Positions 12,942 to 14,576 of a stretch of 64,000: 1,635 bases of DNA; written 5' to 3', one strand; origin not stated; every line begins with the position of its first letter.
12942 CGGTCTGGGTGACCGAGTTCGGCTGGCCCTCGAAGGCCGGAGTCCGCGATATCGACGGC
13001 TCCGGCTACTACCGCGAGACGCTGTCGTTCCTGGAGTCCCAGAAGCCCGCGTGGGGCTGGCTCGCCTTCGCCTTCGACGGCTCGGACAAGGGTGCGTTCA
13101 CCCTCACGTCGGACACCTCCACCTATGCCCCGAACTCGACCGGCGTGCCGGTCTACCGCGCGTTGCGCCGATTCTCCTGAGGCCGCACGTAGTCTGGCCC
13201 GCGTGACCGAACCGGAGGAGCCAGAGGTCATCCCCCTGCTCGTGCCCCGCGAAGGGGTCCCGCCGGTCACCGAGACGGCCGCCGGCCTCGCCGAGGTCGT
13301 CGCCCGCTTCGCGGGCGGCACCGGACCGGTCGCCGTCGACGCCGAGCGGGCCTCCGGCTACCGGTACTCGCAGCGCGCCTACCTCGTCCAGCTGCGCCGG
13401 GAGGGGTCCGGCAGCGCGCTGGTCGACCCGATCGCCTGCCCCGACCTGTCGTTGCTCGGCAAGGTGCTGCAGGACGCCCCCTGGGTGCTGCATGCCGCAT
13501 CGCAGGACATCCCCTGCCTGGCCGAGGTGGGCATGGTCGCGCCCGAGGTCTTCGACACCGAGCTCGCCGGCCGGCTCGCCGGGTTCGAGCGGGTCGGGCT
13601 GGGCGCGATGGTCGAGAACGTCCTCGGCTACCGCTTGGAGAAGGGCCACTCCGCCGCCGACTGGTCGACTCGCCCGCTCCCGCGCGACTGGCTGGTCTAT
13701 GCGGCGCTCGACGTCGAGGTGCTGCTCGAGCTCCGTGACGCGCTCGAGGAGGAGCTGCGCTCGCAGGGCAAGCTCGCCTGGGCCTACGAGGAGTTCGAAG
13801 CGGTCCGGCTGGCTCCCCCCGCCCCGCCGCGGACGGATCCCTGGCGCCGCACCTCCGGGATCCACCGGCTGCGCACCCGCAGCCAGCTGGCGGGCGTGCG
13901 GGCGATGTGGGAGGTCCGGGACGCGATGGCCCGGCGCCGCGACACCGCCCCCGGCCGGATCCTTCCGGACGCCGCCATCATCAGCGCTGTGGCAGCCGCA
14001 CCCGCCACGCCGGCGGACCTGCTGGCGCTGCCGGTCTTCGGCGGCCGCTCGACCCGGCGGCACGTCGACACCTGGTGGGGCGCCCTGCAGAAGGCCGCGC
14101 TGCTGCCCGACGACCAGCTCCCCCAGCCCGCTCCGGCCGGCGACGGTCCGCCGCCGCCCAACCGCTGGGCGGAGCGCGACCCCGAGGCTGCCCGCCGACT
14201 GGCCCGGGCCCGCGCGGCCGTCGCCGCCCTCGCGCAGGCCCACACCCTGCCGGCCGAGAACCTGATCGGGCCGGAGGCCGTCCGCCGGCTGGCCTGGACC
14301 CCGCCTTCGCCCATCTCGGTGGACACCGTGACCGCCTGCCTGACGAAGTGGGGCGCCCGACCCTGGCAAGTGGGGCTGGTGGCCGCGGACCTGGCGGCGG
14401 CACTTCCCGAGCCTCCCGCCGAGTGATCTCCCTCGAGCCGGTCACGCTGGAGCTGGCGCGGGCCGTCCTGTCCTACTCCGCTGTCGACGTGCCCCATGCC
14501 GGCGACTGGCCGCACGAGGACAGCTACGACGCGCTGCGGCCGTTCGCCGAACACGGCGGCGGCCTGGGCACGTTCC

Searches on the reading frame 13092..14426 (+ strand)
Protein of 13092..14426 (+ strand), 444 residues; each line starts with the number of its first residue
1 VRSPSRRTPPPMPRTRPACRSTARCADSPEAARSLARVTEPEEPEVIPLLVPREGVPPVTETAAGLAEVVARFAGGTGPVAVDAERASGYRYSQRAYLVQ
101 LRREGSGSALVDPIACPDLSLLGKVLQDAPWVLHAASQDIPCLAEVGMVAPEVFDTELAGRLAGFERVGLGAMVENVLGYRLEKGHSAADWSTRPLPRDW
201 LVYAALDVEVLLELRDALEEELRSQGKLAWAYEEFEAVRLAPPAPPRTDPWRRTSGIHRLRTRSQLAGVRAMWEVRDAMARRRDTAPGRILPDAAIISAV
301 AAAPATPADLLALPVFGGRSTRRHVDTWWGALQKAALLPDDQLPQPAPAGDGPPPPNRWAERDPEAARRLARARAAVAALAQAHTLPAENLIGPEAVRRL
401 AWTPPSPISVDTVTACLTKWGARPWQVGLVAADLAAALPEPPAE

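Call 3: search_protein_families(library=pfam, proteins=[window:13092-14426:+], max_evalue=0.01)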
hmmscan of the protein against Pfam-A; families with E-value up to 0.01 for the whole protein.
window:13092-14426:+ (444 aa): 3 families
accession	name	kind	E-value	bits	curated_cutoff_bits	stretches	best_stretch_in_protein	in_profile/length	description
PF01612.26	DNA_pol_A_exo1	-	7.7e-41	140.2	23.6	1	62-222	6-172/173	3'-5' exonuclease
PF18305.6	DNA_pol_A_exoN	-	7.5e-28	97.1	23.5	1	352-438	1-87/87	3' to 5' exonuclease C-terminal domain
PF00570.28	HRDC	-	1.6e-13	50.8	23.8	1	266-331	2-67/68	HRDC domain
